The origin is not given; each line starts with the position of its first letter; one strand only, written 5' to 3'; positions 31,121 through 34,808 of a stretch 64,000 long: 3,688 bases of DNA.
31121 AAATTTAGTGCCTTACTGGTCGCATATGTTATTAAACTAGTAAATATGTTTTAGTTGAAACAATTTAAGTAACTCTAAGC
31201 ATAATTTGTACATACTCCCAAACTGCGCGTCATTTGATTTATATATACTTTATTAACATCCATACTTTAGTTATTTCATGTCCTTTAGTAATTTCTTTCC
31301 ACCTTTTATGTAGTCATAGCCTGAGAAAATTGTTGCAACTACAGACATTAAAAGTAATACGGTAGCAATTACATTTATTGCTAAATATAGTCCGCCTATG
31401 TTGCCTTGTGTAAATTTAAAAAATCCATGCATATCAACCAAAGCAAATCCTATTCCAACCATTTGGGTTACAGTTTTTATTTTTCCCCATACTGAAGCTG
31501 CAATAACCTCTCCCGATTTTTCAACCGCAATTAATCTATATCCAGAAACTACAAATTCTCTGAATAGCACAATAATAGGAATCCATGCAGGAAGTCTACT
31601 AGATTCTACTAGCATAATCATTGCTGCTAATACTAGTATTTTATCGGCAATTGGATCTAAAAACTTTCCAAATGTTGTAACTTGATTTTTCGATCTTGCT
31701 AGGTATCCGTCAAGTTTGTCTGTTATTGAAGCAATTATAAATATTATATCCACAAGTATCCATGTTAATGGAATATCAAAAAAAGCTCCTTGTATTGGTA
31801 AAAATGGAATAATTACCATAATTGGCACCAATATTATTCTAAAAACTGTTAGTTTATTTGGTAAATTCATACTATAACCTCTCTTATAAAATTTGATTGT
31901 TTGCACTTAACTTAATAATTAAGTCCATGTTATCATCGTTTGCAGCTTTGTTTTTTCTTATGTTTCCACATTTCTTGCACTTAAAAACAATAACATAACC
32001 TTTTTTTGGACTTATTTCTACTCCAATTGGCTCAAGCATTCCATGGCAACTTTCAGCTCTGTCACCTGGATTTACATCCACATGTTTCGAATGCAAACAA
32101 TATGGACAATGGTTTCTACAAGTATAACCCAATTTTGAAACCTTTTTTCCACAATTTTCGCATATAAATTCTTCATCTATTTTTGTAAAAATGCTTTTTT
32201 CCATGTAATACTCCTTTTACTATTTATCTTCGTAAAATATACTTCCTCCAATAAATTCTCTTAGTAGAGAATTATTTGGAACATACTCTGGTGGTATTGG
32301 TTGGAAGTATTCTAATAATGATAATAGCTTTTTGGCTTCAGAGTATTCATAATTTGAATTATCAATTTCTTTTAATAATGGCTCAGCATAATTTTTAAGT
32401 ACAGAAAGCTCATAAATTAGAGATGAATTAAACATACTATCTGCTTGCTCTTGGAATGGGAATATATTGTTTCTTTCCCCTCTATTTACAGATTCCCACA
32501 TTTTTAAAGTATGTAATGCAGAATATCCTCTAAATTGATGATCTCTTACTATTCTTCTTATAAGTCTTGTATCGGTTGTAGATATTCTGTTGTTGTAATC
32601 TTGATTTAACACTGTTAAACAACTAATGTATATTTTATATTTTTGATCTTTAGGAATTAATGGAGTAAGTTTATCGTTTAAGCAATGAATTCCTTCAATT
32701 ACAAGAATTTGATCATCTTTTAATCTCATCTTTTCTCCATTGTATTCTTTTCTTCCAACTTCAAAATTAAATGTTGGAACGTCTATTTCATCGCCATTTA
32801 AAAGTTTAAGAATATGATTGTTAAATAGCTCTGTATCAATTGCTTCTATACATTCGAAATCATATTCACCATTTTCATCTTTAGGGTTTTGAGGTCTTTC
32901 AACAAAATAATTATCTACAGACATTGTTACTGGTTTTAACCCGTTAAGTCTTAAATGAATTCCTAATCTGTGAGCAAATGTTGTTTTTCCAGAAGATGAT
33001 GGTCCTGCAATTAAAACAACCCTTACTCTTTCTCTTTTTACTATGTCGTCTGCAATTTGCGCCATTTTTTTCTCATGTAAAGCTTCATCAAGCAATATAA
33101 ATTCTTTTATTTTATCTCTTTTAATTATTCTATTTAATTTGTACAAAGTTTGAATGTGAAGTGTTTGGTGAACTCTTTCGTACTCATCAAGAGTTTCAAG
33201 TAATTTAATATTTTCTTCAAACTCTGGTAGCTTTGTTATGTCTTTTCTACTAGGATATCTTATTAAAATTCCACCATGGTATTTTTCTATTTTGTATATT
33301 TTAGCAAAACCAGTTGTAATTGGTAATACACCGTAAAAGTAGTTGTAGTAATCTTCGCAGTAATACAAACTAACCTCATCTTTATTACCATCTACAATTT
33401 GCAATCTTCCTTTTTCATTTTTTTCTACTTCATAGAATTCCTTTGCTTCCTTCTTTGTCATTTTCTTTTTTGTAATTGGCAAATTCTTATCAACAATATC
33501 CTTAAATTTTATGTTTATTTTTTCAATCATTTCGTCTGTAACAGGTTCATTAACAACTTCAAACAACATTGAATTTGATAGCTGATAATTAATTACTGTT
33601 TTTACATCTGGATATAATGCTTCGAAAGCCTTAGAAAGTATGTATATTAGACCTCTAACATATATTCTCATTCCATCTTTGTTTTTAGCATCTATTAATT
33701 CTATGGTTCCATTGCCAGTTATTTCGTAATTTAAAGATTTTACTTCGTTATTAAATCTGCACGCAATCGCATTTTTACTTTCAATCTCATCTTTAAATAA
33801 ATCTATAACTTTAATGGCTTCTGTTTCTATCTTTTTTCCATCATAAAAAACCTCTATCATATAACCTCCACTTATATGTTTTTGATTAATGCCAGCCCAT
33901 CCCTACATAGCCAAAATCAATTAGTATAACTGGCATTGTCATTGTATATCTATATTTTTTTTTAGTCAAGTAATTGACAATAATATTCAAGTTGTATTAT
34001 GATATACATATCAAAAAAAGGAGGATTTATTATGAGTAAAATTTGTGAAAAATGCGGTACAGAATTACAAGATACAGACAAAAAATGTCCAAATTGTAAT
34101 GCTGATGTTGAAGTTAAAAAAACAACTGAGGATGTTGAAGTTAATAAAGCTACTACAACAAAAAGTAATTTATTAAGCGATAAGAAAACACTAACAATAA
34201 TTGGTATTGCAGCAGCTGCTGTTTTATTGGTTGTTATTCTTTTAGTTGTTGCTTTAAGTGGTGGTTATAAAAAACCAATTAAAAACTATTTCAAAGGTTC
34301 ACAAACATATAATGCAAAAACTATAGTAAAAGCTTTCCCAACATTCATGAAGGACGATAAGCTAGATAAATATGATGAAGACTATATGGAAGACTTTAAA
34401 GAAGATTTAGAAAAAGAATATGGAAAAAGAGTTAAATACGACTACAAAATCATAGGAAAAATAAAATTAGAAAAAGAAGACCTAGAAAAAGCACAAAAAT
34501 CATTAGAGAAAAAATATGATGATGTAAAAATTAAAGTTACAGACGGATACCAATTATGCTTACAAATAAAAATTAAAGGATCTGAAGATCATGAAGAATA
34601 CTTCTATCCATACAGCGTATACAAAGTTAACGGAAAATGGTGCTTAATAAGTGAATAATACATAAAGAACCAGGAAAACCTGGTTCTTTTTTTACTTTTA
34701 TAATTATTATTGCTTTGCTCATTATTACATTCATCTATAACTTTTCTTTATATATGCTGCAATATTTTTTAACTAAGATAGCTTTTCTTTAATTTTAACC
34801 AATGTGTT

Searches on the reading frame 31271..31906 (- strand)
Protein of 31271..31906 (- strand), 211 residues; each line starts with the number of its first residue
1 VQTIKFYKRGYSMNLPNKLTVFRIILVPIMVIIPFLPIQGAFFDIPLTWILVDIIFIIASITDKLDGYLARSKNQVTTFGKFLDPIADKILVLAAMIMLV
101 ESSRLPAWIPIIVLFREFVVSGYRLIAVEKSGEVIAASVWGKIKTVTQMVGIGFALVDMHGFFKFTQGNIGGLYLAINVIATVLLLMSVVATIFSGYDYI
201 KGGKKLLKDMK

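Call 72: search_protein_families(library=pfam, proteins=[window:31271-31906:-], max_evalue=0.00001)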
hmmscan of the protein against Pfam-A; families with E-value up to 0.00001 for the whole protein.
window:31271-31906:- (211 aa): 1 family
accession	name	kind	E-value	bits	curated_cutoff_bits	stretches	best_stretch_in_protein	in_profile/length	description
PF01066.26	CDP-OH_P_transf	-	3.5e-43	148.1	22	1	13-183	1-151/152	CDP-alcohol phosphatidyltransferase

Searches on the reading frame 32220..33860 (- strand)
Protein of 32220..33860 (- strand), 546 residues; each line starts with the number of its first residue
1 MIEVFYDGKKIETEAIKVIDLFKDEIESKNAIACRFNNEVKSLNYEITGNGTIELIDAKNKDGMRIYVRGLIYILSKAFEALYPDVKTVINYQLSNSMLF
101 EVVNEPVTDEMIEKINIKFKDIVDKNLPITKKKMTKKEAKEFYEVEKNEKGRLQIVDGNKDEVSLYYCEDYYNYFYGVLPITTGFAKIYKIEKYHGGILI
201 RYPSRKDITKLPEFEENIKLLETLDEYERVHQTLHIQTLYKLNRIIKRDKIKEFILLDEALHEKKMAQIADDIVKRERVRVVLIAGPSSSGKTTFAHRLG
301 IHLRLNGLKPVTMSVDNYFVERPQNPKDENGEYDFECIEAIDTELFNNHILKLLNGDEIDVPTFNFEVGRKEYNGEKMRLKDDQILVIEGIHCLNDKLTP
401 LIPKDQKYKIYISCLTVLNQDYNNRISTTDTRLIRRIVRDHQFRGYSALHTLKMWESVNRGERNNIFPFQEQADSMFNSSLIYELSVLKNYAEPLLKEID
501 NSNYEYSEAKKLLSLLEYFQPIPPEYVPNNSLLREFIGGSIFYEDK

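Call 72: search_protein_families(library=pfam, proteins=[window:32220-33860:-], max_evalue=0.00001)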
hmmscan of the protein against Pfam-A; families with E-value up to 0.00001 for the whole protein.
window:32220-33860:- (546 aa): 1 family
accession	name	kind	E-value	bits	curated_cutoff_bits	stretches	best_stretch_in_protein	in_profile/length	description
PF00485.24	PRK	-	6.7e-18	65.7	22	1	282-478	2-188/196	Phosphoribulokinase / Uridine kinase family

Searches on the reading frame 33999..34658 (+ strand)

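Call 72: search_protein_families(library=pfam, proteins=[window:33999-34658:+], max_evalue=0.00001)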
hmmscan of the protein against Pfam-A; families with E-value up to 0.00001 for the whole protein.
window:33999-34658:+ (219 aa): 1 family
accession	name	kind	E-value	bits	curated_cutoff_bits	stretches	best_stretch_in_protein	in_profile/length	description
PF13240.11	Zn_Ribbon_1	-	3e-06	27.3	25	1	16-36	2-22/23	zinc-ribbon domain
